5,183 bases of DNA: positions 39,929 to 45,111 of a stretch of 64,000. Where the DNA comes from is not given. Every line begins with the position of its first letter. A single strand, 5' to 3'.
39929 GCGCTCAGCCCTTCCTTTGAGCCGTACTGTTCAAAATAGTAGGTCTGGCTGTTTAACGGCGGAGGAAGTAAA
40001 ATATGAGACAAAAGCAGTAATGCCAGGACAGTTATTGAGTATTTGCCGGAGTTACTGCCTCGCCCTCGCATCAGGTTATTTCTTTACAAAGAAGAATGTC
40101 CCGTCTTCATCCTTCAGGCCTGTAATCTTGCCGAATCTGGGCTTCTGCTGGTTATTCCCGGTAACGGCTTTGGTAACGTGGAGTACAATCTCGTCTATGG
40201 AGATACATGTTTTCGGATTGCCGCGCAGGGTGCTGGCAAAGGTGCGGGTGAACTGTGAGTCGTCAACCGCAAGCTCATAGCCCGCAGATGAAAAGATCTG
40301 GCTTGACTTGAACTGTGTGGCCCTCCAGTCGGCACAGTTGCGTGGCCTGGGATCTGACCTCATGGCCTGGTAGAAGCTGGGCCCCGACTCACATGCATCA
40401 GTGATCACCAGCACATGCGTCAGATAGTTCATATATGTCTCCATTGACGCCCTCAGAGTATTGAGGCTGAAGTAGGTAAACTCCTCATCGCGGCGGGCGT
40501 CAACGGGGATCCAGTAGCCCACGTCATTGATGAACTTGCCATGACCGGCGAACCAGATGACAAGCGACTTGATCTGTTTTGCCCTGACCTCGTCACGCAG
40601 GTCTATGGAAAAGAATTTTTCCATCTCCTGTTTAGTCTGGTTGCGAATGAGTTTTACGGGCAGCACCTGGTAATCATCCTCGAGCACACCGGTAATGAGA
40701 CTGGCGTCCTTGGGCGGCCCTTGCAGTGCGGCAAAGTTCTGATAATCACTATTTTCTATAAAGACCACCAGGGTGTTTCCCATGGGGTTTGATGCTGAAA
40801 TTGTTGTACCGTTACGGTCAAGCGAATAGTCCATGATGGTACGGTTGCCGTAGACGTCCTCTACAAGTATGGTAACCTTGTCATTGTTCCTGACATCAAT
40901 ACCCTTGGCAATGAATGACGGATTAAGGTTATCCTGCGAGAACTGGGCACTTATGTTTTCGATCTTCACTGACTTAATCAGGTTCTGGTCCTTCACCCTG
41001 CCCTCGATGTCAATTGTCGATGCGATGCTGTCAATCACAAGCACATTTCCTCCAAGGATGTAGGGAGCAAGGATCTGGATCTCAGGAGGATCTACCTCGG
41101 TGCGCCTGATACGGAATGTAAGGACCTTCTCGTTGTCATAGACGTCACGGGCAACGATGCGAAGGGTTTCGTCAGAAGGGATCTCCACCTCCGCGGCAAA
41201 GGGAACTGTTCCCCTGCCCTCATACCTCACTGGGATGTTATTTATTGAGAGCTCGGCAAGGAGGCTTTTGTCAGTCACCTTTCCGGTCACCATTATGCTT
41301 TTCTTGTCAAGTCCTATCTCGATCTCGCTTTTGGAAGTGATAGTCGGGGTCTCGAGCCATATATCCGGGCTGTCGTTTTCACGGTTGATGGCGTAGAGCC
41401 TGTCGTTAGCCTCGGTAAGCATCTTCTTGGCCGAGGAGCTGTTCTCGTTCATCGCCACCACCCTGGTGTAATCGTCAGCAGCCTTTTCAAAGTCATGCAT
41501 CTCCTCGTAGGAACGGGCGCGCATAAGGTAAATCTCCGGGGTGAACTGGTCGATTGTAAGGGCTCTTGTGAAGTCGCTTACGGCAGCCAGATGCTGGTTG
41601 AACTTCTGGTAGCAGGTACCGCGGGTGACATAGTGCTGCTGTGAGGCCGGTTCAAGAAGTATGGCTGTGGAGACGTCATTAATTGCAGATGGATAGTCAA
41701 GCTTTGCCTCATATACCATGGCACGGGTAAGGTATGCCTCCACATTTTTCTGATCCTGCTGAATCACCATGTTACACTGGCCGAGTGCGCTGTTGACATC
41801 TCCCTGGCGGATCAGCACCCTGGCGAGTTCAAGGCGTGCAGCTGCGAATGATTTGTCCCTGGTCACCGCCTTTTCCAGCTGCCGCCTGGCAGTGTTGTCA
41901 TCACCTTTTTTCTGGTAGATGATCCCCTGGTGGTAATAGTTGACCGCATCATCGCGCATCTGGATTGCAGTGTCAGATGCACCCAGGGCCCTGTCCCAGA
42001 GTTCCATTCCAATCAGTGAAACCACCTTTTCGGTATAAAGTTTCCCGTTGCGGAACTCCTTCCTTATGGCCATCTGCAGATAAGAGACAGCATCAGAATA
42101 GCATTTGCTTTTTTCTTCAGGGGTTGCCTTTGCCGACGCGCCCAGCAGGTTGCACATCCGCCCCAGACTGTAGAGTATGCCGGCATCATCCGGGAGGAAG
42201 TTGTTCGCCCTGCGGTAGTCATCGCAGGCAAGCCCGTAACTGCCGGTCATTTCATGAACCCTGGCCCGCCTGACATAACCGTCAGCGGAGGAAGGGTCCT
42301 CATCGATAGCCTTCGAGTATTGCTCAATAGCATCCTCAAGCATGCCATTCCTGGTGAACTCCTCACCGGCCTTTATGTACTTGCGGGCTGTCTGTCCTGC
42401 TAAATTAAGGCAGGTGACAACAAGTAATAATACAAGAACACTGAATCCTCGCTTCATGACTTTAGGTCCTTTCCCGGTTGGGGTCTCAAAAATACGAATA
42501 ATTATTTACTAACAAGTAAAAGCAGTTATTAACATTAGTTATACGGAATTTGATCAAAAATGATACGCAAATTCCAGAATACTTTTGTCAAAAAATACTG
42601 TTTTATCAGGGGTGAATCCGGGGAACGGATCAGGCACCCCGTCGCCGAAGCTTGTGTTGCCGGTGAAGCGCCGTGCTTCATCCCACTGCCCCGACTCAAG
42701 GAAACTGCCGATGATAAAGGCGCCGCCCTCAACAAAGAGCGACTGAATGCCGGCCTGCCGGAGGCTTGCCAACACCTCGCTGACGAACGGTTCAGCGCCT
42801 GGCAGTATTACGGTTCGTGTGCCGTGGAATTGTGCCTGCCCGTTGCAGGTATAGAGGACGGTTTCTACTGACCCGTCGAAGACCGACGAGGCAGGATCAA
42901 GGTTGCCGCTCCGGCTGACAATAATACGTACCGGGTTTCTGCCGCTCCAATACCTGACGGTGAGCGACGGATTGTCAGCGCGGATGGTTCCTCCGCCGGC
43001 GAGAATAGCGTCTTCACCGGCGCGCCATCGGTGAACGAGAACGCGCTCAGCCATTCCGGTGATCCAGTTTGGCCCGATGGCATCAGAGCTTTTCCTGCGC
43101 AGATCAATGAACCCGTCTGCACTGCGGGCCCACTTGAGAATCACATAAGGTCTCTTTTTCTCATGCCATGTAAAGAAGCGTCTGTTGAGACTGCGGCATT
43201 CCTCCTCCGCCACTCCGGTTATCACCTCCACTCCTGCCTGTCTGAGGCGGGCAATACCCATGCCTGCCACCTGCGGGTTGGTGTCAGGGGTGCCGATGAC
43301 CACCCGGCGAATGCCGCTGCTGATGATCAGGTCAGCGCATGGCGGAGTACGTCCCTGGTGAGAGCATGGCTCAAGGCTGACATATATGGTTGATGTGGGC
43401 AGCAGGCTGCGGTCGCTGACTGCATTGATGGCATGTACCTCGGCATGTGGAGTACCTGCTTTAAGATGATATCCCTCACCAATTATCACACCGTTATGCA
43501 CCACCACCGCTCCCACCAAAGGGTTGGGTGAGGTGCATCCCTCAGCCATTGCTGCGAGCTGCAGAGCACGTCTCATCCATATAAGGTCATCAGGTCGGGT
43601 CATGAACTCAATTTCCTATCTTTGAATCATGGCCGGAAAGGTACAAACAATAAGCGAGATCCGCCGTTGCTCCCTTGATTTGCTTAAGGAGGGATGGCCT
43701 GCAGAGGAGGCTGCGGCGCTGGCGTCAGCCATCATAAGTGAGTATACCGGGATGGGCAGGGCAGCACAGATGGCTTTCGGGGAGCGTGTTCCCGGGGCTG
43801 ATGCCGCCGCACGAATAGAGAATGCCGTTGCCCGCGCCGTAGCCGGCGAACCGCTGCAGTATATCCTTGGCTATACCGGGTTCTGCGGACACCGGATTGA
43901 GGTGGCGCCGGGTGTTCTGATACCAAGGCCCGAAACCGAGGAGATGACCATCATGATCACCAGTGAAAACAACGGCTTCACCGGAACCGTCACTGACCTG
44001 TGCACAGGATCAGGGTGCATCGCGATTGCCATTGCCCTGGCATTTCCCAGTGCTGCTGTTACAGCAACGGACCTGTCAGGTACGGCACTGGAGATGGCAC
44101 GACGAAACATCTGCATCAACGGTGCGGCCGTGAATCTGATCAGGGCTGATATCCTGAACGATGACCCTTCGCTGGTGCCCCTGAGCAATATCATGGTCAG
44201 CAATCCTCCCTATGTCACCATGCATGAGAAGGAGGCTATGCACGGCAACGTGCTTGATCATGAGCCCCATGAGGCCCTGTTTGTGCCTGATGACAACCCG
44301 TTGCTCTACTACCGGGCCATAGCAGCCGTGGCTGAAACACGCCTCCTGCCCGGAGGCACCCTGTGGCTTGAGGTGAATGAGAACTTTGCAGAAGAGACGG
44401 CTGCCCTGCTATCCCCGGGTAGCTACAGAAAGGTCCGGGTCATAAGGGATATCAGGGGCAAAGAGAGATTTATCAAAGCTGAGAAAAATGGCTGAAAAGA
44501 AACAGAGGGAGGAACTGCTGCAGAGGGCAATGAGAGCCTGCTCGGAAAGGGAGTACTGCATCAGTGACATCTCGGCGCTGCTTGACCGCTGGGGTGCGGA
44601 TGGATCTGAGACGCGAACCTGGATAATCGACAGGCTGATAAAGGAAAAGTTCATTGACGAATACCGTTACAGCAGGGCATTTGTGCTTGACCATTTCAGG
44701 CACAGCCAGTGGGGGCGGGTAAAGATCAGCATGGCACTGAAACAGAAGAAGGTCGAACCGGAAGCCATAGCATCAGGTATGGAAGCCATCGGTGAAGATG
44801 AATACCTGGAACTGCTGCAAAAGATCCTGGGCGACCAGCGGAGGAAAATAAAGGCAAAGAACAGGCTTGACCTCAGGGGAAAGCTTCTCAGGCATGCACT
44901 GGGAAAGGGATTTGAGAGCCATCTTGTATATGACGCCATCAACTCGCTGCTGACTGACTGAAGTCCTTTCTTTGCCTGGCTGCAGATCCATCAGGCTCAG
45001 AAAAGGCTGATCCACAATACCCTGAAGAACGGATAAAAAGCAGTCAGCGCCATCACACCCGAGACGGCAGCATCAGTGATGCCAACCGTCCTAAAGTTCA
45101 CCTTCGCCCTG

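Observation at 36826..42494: Tightly coupled pair: secreted TPR-Ig-caspase-like protein and a propeller/Y_Y_Y-TM-PP2C sensor phosphatase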

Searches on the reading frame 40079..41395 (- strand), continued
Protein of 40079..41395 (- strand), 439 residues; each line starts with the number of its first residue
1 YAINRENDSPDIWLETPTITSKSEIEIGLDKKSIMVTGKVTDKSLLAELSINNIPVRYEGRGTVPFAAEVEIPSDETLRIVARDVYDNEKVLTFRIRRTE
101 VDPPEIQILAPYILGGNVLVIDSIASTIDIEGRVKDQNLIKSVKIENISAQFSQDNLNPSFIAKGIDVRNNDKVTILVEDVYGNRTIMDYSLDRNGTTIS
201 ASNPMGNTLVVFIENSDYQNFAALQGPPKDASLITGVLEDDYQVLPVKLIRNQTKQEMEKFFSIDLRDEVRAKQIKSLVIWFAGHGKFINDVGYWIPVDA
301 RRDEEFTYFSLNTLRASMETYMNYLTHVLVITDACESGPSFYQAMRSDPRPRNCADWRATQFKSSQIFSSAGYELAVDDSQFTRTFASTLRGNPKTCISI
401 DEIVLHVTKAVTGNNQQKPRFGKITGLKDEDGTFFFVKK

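Call 101: search_protein_families(library=pfam, proteins=[L166:10463-13459:+, L166:13456-14223:+, P0196], max_evalue=0.00001)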
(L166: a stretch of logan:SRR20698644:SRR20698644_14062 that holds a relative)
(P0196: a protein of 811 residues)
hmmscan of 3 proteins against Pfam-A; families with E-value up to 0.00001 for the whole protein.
L166:10463-13459:+ (998 aa): 3 families
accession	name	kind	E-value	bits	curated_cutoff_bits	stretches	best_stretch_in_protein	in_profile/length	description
PF07494.17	Reg_prop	-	3.2e-39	128.3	20.4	0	343-365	1-23/24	Two component regulator propeller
PF06580.19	His_kinase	-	4.6e-21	75.3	25.2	1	789-867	1-79/81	Histidine kinase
PF07495.19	Y_Y_Y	-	1.6e-09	38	26.6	1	679-739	2-64/65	Y_Y_Y domain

L166:13456-14223:+ (255 aa): 2 families
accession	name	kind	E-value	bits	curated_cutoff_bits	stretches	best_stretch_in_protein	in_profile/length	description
PF04397.21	LytTR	-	1.4e-17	64.1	22.6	1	153-246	4-97/98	LytTr DNA-binding domain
PF00072.30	Response_reg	-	9.4e-13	48.7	30.2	1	5-112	2-110/111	Response regulator receiver domain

P0196 (811 aa): 12 families
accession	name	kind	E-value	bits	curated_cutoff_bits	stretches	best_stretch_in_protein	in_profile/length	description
PF00515.34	TPR_1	-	1.2e-19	69.6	27.8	1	325-357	2-34/34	Tetratricopeptide repeat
PF07719.23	TPR_2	-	1.1e-16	60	27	0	325-357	2-34/34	Tetratricopeptide repeat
PF14559.12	TPR_19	-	8e-16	58.6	25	0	304-358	5-59/68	Tetratricopeptide repeat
PF13181.12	TPR_8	-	1.1e-12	47.4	25.7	0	72-100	5-33/34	Tetratricopeptide repeat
PF00656.27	Peptidase_C14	-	3.1e-12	47.1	21.4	1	579-715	2-142/233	Caspase domain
PF13371.12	TPR_9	-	2e-11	44.2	35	1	299-362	4-67/73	Tetratricopeptide repeat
PF13428.12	TPR_14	-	9.6e-10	38.6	23.5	0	224-264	3-43/44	Tetratricopeptide repeat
PF13424.12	TPR_12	-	3.7e-08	33.9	30.1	0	290-350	3-71/77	Tetratricopeptide repeat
PF13432.12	TPR_16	-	2.5e-07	31.5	32.7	0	297-357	4-64/65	Tetratricopeptide repeat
PF13431.12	TPR_17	-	3.3e-07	30.5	24.4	0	245-272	2-29/34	Tetratricopeptide repeat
PF13174.12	TPR_6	-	1.1e-06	29.4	26.3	0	72-94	4-26/33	Tetratricopeptide repeat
PF13414.12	TPR_11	-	6.8e-06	26.1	26.8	0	246-268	18-40/42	TPR repeat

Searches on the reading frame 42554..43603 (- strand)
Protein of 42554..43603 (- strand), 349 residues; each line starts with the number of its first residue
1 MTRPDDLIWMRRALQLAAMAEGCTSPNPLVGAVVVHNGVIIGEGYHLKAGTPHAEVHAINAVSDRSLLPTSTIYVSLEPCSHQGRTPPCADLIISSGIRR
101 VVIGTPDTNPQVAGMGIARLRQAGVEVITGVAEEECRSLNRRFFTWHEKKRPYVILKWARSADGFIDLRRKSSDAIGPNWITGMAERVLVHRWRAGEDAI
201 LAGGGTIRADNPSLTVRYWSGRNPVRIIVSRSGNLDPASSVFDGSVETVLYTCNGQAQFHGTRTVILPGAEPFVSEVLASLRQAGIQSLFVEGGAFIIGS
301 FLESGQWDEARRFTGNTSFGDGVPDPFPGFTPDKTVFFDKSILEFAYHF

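Call 10: search_protein_families(library=pfam, proteins=[window:42554-43603:-], max_evalue=0.001)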
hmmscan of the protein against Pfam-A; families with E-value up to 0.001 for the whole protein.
window:42554-43603:- (349 aa): 4 families
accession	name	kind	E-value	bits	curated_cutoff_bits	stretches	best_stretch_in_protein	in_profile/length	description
PF01872.23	RibD_C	-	8.7e-31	107.7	24.1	1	152-329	1-175/197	RibD C-terminal domain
PF00383.29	dCMP_cyt_deam_1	-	5.7e-19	68.4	25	1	8-105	6-102/102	Cytidine and deoxycytidylate deaminase zinc-binding region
PF14437.12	MafB19-deam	-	2.9e-14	53.6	27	1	5-147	2-141/142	MafB19-like deaminase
PF18785.7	Inv-AAD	-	0.00053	20.3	26.5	0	37-129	9-116/129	Invertebrate-AID/APOBEC-deaminase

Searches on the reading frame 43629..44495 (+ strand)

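Call 10: search_protein_families(library=pfam, proteins=[window:43629-44495:+], max_evalue=0.001)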
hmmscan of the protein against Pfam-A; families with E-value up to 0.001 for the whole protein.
window:43629-44495:+ (288 aa): 5 families
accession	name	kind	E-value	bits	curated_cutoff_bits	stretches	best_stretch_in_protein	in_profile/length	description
PF05175.20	MTS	-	2.7e-12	47.1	23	1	115-202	29-115/170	Methyltransferase small domain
PF17827.6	PrmC_N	-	1.6e-09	38.6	23.4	1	25-81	15-71/71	PrmC N-terminal domain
PF13649.12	Methyltransf_25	-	1.2e-06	29.5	27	1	121-177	1-57/97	Methyltransferase domain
PF06325.19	PrmA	-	2.2e-06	27.8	22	1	111-188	155-234/296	Ribosomal protein L11 methyltransferase (PrmA)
PF10294.15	Methyltransf_16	-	0.00056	20.1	21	1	114-177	43-106/174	Lysine methyltransferase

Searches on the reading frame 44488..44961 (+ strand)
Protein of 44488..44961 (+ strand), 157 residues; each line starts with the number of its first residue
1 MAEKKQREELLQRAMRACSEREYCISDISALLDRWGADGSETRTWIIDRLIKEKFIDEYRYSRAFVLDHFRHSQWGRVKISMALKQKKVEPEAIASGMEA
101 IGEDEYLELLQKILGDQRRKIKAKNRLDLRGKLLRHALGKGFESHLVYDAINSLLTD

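Call 10: search_protein_families(library=pfam, proteins=[window:44488-44961:+], max_evalue=0.001)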
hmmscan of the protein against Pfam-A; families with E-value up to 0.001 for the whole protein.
window:44488-44961:+ (157 aa): 2 families
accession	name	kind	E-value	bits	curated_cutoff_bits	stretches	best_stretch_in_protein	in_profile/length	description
PF02631.22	RecX_HTH2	-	8.6e-10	39.1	26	1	57-96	1-40/42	RecX, second three-helix domain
PF21981.2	RecX_HTH3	-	3.1e-05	24.5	26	1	104-151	1-48/48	RecX, third three-helix domain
